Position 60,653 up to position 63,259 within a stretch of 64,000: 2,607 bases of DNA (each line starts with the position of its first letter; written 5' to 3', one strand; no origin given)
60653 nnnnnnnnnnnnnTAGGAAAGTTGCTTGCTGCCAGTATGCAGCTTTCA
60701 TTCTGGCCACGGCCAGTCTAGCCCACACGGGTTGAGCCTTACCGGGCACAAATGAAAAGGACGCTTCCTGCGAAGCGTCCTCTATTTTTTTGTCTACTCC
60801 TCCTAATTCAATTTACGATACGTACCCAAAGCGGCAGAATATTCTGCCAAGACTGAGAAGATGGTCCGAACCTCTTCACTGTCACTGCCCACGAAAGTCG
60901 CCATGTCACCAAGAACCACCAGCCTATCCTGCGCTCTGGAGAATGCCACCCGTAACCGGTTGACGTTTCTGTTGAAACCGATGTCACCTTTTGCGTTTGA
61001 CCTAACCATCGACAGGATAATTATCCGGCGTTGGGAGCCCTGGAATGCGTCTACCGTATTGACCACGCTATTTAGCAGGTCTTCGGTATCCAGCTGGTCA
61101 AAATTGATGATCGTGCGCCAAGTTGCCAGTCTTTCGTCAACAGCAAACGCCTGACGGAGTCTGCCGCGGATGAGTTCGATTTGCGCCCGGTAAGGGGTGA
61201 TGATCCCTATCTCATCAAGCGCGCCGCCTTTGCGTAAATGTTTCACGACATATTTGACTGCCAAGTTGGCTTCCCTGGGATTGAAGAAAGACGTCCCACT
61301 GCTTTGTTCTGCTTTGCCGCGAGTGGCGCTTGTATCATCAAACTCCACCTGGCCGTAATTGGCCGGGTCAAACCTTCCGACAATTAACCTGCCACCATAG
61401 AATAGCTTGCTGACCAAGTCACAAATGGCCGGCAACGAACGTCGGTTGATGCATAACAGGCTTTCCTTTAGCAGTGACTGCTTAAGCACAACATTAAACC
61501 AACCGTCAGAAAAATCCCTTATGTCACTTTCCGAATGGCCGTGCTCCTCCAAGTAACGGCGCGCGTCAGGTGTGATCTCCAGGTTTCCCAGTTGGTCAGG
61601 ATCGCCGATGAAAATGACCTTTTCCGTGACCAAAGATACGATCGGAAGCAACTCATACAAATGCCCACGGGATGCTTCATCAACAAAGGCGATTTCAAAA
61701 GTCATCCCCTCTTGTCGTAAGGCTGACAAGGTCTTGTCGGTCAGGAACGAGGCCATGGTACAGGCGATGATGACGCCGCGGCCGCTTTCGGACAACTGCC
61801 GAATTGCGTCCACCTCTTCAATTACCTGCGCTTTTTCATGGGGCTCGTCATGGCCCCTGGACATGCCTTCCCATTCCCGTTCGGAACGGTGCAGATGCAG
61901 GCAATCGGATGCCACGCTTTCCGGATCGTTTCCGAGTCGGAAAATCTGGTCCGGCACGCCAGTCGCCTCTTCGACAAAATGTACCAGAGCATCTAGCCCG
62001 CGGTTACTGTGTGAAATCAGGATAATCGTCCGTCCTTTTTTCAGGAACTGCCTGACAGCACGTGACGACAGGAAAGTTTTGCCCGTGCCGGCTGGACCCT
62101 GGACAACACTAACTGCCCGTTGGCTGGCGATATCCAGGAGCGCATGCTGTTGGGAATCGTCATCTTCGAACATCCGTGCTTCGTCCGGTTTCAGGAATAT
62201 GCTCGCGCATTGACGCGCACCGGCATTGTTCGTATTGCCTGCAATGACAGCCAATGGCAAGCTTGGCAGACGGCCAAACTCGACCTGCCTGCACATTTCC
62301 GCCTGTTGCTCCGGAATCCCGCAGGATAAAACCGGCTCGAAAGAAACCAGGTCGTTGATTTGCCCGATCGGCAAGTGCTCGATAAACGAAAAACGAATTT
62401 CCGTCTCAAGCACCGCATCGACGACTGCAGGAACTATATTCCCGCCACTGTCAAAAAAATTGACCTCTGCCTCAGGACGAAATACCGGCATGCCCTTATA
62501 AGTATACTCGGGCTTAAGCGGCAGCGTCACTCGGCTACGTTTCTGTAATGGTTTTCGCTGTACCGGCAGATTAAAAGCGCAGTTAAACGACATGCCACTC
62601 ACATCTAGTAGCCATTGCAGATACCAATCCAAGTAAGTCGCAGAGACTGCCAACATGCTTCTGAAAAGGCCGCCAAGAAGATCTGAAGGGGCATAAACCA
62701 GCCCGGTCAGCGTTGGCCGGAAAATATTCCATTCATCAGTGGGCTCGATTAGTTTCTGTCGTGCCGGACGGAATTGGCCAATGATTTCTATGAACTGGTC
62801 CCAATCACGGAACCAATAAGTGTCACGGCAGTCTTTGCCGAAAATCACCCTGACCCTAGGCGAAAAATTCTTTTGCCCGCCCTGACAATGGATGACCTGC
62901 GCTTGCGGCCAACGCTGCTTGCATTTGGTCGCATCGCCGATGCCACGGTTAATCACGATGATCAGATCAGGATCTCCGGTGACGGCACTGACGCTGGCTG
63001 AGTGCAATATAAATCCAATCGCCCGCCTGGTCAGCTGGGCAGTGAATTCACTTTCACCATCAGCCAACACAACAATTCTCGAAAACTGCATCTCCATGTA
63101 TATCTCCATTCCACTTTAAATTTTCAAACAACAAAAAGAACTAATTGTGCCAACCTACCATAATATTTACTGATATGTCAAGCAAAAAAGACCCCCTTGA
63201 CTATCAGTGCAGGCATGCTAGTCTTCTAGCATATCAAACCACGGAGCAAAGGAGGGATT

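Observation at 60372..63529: Orphan Upf1-like SF1 helicase with an unassignable ~330-aa N-terminus, bracketed by two self-contained mini-transcription units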

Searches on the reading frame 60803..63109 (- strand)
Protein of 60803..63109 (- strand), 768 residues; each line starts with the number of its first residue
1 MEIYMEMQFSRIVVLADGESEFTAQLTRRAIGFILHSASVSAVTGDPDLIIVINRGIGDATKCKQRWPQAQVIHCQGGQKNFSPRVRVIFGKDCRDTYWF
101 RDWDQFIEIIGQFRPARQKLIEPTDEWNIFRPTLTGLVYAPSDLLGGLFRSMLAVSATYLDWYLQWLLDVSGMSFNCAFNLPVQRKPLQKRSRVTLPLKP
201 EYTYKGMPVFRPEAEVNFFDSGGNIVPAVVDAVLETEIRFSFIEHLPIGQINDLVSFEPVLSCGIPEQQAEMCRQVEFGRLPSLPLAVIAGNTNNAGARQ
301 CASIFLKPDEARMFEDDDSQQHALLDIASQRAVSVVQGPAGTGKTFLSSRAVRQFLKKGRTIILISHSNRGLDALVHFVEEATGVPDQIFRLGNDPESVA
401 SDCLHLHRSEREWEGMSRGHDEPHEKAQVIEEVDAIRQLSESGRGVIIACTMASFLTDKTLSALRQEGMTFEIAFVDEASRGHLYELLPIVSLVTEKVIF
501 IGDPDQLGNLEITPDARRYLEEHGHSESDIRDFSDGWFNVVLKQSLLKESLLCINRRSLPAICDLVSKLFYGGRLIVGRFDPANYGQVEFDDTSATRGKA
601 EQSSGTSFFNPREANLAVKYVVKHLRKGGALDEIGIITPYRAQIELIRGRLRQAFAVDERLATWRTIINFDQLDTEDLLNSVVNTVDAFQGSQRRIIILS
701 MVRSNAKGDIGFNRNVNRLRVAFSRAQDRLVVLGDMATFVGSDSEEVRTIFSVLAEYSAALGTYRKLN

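Call 7: search_protein_families(library=pfam, proteins=[window:60803-63109:-], max_evalue=1)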
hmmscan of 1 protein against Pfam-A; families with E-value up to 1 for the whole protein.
window:60803-63109:- (768 aa): 20 families
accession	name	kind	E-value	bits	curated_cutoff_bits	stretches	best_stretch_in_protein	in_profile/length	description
PF13087.12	AAA_12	-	4e-36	124.9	27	1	543-736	11-194/195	AAA domain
PF13086.12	AAA_11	-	3.5e-13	50.4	27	2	317-396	3-93/257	AAA domain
PF13604.12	AAA_30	-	8.9e-13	48.8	27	2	318-375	4-62/191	AAA domain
PF13245.12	AAA_19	-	4.4e-09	37.1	25.1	1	321-507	2-129/134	AAA domain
PF01443.25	Viral_helicase1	-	7.3e-06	26.4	21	1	457-510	47-100/228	Viral superfamily 1 RNA helicase core domain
PF02562.22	PhoH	-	0.00022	21.2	27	1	319-361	7-49/205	PhoH-like protein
PF13191.12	AAA_16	-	0.00023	22.2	32.6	1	323-447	15-135/167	AAA ATPase domain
PF25199.1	nSTAND_NTPase5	-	0.00067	19.9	34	1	326-389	36-100/145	Novel STAND NTPase 5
PF13401.12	AAA_22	-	0.00095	19.9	27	1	330-397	4-65/130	AAA domain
PF04851.21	ResIII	-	0.0038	17.6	22.5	1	318-369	6-63/164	Type III restriction enzyme, res subunit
PF24883.2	NPHP3_N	-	0.0074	16.9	24.8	1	325-363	16-54/164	Nephrocystin 3, N-terminal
PF09848.15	SLFN-g3_helicase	-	0.01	15.6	24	1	331-386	1-56/354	Schlafen group 3, DNA/RNA helicase domain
PF20720.3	nSTAND3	-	0.012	15.7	27.2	1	324-368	10-54/155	Novel STAND NTPase 3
PF19044.6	P-loop_TraG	-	0.03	13.4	25.8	1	329-376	28-76/413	TraG P-loop domain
PF13538.12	UvrD_C_2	-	0.041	14.2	27.4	1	682-732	3-51/52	UvrD-like helicase C-terminal domain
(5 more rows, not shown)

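Call 8: search_protein_families(library=padloc, proteins=[window:60803-63109:-], max_evalue=1)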
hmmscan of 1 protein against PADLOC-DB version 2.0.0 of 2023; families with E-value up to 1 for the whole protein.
window:60803-63109:- (768 aa): 26 families (the best 25 are shown)
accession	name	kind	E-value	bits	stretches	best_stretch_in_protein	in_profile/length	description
PDLC03920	MkoA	-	8.8e-61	204.4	1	317-756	617-1099/1112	-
PDLC03921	MkoA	-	2.8e-48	162.5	2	471-744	1297-1575/1607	-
PDLC03924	MkoC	-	1.4e-27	94.3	2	556-749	777-957/1136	-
PDLC02372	Nhi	-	9.6e-07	25.8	2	325-365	192-232/470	-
PDLC05009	PDC-S37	-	7.7e-06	21.9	2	314-366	292-343/1550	-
PDLC01734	typeIV_RecD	-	5.1e-05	19.7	1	315-363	339-386/763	RecD_0_IVD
PDLC05035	PDC-S53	-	7.7e-05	18.9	1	303-379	484-556/900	-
PDLC02350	AbiO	-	9.7e-05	19.3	1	319-367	182-228/468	AbiO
PDLC04475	PDC-M16A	-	0.00042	17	1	328-365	28-65/721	-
PDLC04173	GajB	-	0.00049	17.2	1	331-381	9-58/471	-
PDLC05065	PDC-S68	-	0.00058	15.7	1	320-347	610-636/1221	-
PDLC04140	mad8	-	0.00073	17.1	1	323-462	16-133/314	mads_8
PDLC05064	PDC-S68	-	0.0009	15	1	446-508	753-822/1273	-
PDLC04171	GajB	-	0.001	16.1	1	326-392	7-70/392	-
PDLC03813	RTasNERD-Hel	-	0.0011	16.2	1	320-370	213-263/519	DRT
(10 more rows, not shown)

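Call 9: search_protein_families(library=ncbifam, proteins=[window:60803-63109:-], max_evalue=1)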
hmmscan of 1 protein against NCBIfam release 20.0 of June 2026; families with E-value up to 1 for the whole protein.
window:60803-63109:- (768 aa): 17 families
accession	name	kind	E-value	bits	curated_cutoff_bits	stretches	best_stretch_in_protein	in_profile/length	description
TIGR00376.1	TIGR00376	hypoth_equivalog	1.6e-35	122.7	348.9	3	590-740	487-615/639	IGHMBP2 family helicase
NF040671.1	PLuB_AAA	exception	2.2e-22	78.3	999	2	603-738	1120-1234/1256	PLuB system helicase-like protein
NF058533.1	antiphage_ProA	equivalog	5.1e-06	24.2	1500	1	603-733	1426-1557/1903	anti-phage protein ProA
TIGR01448.2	helicase_RecD2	equivalog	4.1e-05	21.9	500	1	312-365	313-365/713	SF1B family DNA helicase RecD2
TIGR01447.1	recD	equivalog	8.4e-05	21.3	310.15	2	318-353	148-185/597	exodeoxyribonuclease V subunit alpha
TIGR02768.1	TraA_Ti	equivalog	0.00044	18.7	590.45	1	315-362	359-406/751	Ti-type conjugative transfer relaxase TraA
NF010464.0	PRK13889.1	subfamily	0.00044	18.2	1015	1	308-351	339-382/992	conjugal transfer relaxase TraA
TIGR03880.1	KaiC_arch_3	hypoth_equivalog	0.0034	16.9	249.45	1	330-371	15-56/224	KaiC domain-containing protein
TIGR03783.1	Bac_Flav_CT_G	subfamily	0.0043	15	261.55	1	334-391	441-497/829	TraG family conjugative transposon ATPase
NF042953.1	Hhe_antiphage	equivalog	0.017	12.5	2000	0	315-345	325-355/1797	DUF4011 domain-containing anti-phage protein Hhe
TIGR00176.1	mobB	equivalog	0.022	14.8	76.2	1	335-370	3-38/155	molybdopterin-guanine dinucleotide biosynthesis protein B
NF005304.0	PRK06835.1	equivalog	0.025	13.7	215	1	335-365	187-217/330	ATP-binding protein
NF052589.1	ArlH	equivalog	0.098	12.4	215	0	331-368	20-57/229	archaellum protein ArlH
TIGR03881.1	KaiC_arch_4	hypoth_equivalog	0.11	12.2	247.8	0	332-462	22-141/231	KaiC domain-containing protein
NF042913.1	CyRepA1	equivalog_domain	0.12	11.2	200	1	332-369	3-38/595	plasmid replication protein, CyRepA1 family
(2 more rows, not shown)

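Call 10: find_homologous_proteins(query=window:60803-63109:-)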
Query window:60803-63109:- (768 aa): 190 proteins with E <= 0.001 among 8000 candidates; the best 120 are listed.
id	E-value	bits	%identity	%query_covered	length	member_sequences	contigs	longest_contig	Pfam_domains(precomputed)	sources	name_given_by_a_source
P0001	0.0e+0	1747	100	100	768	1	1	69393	PF13087.13,PF13086.13,PF01443.25,PF13604.13,PF13245.13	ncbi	-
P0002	0.0e+0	1310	77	99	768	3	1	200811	PF13087.13,PF13086.13,PF01443.25,PF13604.13,PF13245.13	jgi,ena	-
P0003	9.0e-189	647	44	99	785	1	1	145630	PF13087.13,PF13086.13,PF13604.13,PF13245.13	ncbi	ncbi:DEAD/DEAH box helicase [Patescibacteria group bacterium]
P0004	5.2e-169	582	42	97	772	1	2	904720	PF13087.13,PF13086.13,PF13604.13,PF13245.13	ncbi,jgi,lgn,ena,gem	ncbi:MAG: DEAD/DEAH box helicase [Patescibacteria group bacterium]|jgi:hypothetical protein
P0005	7.6e-58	214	33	56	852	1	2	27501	PF13087.13,PF13086.13,PF01443.25,PF13604.13,PF13245.13,PF09848.16,PF20720.4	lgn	-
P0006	2.7e-57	212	32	58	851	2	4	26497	PF13087.13,PF13086.13,PF01443.25,PF13604.13,PF13245.13,PF13401.13,PF09848.16,PF20720.4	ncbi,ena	-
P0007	7.0e-53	198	32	59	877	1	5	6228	PF13087.13,PF13086.13,PF01443.25,PF13604.13,PF13245.13,PF09848.16,PF20720.4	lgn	-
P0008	8.0e-48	181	30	60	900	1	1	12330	PF13087.13,PF13086.13,PF01443.25,PF13604.13,PF13245.13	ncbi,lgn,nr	ncbi:MAG: AAA domain-containing protein [Candidatus Peribacteraceae bacterium]|nr:AAA domain-contain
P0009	9.9e-28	115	28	57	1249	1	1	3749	PF13087.13,PF13086.13,PF01443.25,PF13604.13,PF13245.13,PF04851.22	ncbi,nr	ncbi:MAG: AAA family ATPase, partial [Candidatus Omnitrophica bacterium]|nr:AAA family ATPase [Candi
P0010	3.3e-24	103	34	35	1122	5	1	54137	PF07714.24,PF00069.32,PF13087.13,PF13086.13,PF01443.25,PF13604.13,PF13245.13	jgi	-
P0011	1.0e-21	95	25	53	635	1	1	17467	PF13087.13,PF13086.13,PF01443.25,PF13604.13,PF13245.13,PF04851.22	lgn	-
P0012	1.2e-21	95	32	35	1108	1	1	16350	PF07714.24,PF00069.32,PF13087.13,PF13086.13,PF01443.25,PF13604.13,PF13245.13,PF00580.28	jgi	jgi:serine/threonine protein kinase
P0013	7.2e-20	89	30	36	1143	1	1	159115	PF07714.24,PF00069.32,PF13087.13,PF13086.13,PF01443.25,PF13604.13,PF13245.13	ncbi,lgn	-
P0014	1.1e-19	88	26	61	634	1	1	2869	PF13087.13,PF13086.13,PF01443.25,PF13604.13,PF13245.13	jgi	-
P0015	3.9e-19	86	26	46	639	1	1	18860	PF13087.13,PF13086.13,PF05127.22,PF00270.36,PF01443.25,PF13604.13,PF21123.4,PF13245.13,PF04851.22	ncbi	-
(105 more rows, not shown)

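Call 13: find_encoding_contigs(protein=P0002, flank=10000, max_places=4)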
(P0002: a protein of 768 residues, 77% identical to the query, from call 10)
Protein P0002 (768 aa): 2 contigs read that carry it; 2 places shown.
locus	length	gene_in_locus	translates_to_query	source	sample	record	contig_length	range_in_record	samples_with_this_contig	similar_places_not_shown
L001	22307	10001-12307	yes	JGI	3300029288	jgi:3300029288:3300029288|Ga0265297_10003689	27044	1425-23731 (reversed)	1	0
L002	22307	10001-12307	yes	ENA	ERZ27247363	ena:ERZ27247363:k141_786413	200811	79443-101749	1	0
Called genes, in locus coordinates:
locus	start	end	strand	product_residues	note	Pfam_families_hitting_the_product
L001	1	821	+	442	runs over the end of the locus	PF04932:Wzy_C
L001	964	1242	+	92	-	PF00166:Cpn10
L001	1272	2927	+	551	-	PF00118:Cpn60_TCP1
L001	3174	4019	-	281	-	PF01040:UbiA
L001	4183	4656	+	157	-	-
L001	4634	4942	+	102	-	PF09685:MamF_MmsF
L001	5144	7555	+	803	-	PF01326:PPDK_N, PF00391:PEP-utilizers, PF02896:PEP-utilizers_C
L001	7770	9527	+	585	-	PF00664:ABC_membrane, PF00005:ABC_tran, PF02463:SMC_N (faint), PF13191:AAA_16 (weak)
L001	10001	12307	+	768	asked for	PF01443:Viral_helicase1 (faint), PF13086:AAA_11 (weak), PF13245:AAA_19, PF13604:AAA_30 (weak), PF13087:AAA_12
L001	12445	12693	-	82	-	-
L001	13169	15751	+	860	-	PF00690:Cation_ATPase_N, PF00122:E1-E2_ATPase, PF00702:Hydrolase, PF13246:Cation_ATPase, PF08282:Hydrolase_3 (faint), PF00689:Cation_ATPase_C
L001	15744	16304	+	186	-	-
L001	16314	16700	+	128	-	PF07883:Cupin_2 (weak)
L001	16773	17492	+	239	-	-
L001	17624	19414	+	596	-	PF01807:Zn_ribbon_DnaG, PF08275:DNAG_N, PF01751:Toprim, PF13155:Toprim_2, PF13662:Toprim_4, PF10410:DnaB_bind (weak)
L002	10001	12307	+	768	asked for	PF01443:Viral_helicase1 (faint), PF13086:AAA_11 (weak), PF13245:AAA_19, PF13604:AAA_30 (weak), PF13087:AAA_12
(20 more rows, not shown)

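Call 14: find_encoding_contigs(protein=P0001, flank=10000, max_places=3)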
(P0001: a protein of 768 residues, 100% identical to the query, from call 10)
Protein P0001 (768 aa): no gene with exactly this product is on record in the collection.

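Call 19: find_encoding_contigs(protein=P0003, flank=8000, max_places=3)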
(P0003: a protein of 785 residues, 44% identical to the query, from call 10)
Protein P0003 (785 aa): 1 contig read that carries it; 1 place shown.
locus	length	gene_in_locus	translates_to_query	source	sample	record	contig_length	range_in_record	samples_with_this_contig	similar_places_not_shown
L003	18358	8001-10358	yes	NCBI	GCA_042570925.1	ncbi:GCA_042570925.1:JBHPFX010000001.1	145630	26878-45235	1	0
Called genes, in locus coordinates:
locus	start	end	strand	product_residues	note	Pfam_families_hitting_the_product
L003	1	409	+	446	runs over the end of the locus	PF04932:Wzy_C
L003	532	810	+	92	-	PF00166:Cpn10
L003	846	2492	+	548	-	PF00118:Cpn60_TCP1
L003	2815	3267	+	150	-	-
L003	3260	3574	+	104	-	PF09685:MamF_MmsF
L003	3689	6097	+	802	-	PF01326:PPDK_N, PF00391:PEP-utilizers, PF02896:PEP-utilizers_C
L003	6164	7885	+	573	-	PF17957:Big_7, PF18884:TSP3_bac (weak)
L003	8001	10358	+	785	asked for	PF13086:AAA_11, PF13604:AAA_30 (faint), PF13245:AAA_19 (faint), PF13086:AAA_11 (weak), PF13087:AAA_12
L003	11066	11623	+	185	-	PF01966:HD (weak)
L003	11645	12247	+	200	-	-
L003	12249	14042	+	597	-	PF00772:DnaB (faint), PF01807:Zn_ribbon_DnaG, PF08275:DNAG_N, PF01751:Toprim, PF13155:Toprim_2, PF13662:Toprim_4, PF10410:DnaB_bind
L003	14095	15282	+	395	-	PF03979:Sigma70_r1_1, PF00140:Sigma70_r1_2, PF04542:Sigma70_r2, PF04539:Sigma70_r3, PF04545:Sigma70_r4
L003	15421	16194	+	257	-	PF22435:MRM3-like_sub_bind, PF00588:SpoU_methylase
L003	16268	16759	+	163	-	PF27226:AF_1845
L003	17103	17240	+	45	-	-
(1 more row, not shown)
